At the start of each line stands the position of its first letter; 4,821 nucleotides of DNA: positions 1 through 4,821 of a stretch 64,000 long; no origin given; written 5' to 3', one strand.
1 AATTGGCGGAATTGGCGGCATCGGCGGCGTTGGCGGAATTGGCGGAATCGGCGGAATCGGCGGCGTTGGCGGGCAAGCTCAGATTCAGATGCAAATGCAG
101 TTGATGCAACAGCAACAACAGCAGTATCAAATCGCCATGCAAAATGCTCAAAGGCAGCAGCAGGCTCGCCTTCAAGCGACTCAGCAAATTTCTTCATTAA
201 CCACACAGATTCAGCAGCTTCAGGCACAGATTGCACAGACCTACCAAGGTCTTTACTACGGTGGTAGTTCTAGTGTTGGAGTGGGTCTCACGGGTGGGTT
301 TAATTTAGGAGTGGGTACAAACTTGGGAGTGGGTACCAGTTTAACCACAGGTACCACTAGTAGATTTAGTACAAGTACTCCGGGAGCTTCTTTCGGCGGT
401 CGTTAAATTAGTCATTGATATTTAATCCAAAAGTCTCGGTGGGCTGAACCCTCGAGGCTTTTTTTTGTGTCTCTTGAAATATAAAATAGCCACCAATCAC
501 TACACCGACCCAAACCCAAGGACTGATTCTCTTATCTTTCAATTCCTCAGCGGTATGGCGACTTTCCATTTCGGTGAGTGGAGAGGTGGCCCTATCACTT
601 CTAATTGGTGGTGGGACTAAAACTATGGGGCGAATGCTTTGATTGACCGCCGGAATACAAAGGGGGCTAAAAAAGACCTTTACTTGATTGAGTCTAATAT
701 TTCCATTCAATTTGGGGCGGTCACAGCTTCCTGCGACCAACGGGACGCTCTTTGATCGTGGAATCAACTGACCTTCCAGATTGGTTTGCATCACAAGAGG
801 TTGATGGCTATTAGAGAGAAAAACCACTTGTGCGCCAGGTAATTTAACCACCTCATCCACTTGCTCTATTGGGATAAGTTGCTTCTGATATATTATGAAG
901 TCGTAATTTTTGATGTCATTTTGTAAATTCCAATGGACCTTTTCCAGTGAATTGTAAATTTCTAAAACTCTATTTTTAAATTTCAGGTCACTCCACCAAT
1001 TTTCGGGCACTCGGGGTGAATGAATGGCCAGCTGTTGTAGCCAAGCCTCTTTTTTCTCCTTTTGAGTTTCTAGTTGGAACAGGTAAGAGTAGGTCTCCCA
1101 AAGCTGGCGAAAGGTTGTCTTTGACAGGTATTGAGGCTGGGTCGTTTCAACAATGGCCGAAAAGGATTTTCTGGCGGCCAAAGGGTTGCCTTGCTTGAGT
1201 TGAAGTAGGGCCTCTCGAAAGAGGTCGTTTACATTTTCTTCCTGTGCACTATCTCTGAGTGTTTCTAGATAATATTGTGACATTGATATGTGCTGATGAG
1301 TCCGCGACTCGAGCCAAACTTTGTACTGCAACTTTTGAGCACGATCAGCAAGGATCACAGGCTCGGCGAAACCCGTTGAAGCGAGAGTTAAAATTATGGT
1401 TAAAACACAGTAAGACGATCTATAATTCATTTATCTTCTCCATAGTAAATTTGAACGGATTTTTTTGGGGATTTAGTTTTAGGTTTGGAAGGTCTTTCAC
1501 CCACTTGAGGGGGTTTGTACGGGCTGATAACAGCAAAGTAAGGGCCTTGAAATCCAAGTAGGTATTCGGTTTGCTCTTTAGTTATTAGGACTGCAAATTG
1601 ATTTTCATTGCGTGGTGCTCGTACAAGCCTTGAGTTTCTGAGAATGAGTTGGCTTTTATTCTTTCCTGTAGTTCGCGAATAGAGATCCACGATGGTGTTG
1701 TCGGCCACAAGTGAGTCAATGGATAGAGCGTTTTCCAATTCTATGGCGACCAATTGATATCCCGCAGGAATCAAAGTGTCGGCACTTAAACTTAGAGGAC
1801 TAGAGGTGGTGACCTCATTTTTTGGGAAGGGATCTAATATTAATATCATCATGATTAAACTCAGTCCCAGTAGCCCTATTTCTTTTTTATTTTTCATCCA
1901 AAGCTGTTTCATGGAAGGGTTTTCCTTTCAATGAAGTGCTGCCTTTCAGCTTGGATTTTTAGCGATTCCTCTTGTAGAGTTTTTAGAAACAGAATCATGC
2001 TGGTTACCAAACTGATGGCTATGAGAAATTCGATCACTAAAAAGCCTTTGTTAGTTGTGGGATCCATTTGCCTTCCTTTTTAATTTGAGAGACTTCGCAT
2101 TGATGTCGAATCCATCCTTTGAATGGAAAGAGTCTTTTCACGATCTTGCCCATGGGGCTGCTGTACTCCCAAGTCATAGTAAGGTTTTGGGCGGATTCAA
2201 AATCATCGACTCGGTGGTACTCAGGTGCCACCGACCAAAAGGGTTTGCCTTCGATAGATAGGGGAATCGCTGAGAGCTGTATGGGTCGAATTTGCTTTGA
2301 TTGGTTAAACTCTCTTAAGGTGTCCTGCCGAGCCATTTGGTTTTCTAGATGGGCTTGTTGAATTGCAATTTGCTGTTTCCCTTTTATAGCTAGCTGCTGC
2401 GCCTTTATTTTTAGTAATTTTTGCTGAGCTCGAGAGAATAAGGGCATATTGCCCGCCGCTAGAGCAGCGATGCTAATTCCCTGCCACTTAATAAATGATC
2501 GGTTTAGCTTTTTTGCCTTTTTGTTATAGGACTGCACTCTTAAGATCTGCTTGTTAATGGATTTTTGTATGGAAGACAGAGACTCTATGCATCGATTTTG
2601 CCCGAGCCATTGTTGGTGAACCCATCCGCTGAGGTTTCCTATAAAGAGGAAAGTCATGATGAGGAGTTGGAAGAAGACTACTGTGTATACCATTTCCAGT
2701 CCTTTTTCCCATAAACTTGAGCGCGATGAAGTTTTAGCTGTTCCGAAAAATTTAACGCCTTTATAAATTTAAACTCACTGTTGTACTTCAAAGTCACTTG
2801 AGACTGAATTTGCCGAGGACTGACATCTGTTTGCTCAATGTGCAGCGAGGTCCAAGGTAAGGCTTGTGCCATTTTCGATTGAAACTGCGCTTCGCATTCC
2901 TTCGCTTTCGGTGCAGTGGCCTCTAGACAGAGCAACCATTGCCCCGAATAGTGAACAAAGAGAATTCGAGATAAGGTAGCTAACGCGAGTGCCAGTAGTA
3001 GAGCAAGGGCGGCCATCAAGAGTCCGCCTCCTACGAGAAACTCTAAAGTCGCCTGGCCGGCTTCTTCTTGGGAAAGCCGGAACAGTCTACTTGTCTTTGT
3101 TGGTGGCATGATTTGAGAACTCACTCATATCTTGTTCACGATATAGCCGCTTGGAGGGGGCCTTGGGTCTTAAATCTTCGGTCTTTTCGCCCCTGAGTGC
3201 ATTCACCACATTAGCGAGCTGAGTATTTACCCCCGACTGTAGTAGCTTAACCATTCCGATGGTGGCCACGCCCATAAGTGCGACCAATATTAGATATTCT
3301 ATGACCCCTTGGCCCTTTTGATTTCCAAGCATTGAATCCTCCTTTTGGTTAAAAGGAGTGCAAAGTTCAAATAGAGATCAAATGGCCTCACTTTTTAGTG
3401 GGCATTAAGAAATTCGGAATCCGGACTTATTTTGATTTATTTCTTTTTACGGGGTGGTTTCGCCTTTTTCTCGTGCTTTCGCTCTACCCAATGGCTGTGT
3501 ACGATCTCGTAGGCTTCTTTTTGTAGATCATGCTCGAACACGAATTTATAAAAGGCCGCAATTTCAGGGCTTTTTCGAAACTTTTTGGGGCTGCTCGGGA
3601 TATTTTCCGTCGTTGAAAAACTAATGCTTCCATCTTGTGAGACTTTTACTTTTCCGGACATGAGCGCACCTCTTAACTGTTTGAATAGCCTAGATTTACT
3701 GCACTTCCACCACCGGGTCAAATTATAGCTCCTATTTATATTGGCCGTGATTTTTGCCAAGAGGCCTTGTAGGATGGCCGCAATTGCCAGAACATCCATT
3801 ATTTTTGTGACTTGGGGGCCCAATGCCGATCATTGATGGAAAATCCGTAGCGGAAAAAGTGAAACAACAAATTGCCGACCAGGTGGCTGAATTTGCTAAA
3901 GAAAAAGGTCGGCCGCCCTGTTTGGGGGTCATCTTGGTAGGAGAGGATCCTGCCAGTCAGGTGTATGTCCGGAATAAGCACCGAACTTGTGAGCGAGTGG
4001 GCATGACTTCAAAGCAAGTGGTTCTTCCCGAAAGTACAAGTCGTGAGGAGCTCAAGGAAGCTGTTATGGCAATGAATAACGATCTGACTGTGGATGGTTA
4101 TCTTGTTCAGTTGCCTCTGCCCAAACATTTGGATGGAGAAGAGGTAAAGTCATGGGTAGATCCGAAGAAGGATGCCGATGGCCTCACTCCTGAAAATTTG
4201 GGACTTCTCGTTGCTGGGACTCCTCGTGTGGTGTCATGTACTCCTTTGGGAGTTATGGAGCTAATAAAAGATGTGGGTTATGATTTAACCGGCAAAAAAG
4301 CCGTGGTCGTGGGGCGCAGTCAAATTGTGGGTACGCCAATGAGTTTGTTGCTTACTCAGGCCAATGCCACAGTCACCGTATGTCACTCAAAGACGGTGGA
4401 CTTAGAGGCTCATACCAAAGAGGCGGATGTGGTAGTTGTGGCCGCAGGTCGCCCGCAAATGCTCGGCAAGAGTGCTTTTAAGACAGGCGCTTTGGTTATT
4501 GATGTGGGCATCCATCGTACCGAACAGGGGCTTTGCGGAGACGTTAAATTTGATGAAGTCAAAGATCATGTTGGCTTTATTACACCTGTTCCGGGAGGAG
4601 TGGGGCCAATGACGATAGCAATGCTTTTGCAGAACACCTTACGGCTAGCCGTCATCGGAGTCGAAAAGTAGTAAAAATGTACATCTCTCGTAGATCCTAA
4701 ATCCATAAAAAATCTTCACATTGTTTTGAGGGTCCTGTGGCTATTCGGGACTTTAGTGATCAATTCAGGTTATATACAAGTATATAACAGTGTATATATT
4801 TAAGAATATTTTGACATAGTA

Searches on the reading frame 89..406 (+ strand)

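Call 18: search_protein_families(library=pfam, proteins=[window:89-406:+], max_evalue=1)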
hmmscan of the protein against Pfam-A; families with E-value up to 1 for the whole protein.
window:89-406:+ (105 aa): 9 families
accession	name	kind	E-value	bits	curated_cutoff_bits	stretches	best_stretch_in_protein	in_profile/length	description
PF13863.11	DUF4200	-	0.0024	18.7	29.7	1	5-51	53-99/119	Domain of unknown function (DUF4200)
PF00261.25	Tropomyosin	-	0.0027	17.6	38.6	1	8-52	17-61/242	Tropomyosin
PF14362.11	DUF4407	-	0.011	15.5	31.3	1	7-55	118-164/297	Domain of unknown function (DUF4407)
PF17298.7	DUF5349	-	0.017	15.2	25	1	7-64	102-154/360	Family of unknown function (DUF5349)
PF15189.11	MEIOC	-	0.17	12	27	1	4-57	105-158/166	Meiosis-specific coiled-coil domain-containing protein MEIOC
PF18595.6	Nuf2_DHR10-like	-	0.27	11.7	28.4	1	2-51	41-90/117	Nuf2, DHR10-like domain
PF12624.14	VPS13_N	-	0.35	8.9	80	1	5-45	726-766/1317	VPS13-like family N-terminal region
PF24073.1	DUF7365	-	0.54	10.9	27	1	9-49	55-95/101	Coiled-coil region of unknown function (DUF7365)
PF11068.13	YlqD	-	0.78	10.5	27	1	2-51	35-86/131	YlqD protein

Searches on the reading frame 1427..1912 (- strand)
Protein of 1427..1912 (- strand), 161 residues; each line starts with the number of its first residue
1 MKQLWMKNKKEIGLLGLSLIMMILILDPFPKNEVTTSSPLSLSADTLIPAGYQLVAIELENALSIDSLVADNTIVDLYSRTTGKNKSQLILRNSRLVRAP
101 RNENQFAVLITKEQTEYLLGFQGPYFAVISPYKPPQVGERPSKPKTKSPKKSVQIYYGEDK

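Call 18: search_protein_families(library=pfam, proteins=[window:1427-1912:-], max_evalue=1)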
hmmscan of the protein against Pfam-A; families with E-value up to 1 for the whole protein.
window:1427-1912:- (161 aa): 1 family
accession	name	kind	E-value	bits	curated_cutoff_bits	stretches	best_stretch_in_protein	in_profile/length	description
PF16976.10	RcpC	-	0.14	12.5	28.8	1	46-95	5-60/114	Flp pilus assembly protein RcpC/CpaB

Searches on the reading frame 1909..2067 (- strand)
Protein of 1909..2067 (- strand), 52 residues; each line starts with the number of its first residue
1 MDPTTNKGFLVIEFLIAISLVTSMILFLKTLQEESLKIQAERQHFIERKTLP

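Call 18: search_protein_families(library=pfam, proteins=[window:1909-2067:-], max_evalue=1)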
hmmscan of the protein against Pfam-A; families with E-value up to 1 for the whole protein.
window:1909-2067:- (52 aa): 1 family
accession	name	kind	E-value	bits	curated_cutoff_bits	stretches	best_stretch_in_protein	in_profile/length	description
PF14147.11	Spore_YhaL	-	0.17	12.1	27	1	14-47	6-35/52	Sporulation protein YhaL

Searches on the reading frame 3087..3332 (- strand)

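Call 18: search_protein_families(library=pfam, proteins=[window:3087-3332:-], max_evalue=1)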
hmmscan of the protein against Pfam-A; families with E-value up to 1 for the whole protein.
window:3087-3332:- (81 aa): 1 family
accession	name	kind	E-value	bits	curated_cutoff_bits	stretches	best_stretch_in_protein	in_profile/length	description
PF04964.19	Flp_Fap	-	2.5e-05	24.4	32.2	1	3-46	3-46/46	Flp/Fap pilin component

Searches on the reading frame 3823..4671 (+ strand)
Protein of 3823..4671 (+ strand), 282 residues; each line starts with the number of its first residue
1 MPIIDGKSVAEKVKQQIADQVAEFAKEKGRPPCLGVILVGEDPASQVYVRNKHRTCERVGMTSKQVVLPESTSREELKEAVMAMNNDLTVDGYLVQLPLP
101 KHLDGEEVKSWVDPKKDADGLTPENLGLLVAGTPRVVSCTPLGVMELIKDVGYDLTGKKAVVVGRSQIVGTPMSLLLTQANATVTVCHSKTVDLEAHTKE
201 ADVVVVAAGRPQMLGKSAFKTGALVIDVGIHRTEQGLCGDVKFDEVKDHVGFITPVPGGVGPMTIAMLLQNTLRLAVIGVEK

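Call 31: find_encoding_contigs(protein=window:3823-4671:+, flank=10000, max_places=2)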
Protein window:3823-4671:+ (282 aa): 15 contigs read that carry it; 2 places shown.
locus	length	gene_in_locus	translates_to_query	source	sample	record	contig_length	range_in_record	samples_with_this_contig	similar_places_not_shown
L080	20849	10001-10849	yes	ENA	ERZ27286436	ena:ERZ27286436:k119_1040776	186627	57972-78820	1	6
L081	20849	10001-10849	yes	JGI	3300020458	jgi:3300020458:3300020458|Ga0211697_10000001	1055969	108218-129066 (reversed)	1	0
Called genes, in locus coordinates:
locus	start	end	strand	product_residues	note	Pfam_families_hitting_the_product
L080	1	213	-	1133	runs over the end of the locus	PF07494:Reg_prop (faint), PF17164:DUF5122 (faint), PF06739:SBBP (weak)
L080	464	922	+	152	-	-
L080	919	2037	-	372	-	PF00437:T2SSE, PF13555:AAA_29 (faint), PF27713:UCP018868 (faint), PF00005:ABC_tran (weak)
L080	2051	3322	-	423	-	PF00263:Secretin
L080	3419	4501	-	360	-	PF00072:Response_reg, PF00512:HisKA, PF02518:HATPase_c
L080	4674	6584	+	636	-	-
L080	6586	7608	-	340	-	-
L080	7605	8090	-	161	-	-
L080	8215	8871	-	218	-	-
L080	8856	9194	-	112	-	-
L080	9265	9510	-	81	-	-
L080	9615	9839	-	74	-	-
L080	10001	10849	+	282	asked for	PF00763:THF_DHG_CYH, PF02882:THF_DHG_CYH_C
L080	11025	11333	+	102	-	-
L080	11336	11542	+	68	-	-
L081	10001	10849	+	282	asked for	PF00763:THF_DHG_CYH, PF02882:THF_DHG_CYH_C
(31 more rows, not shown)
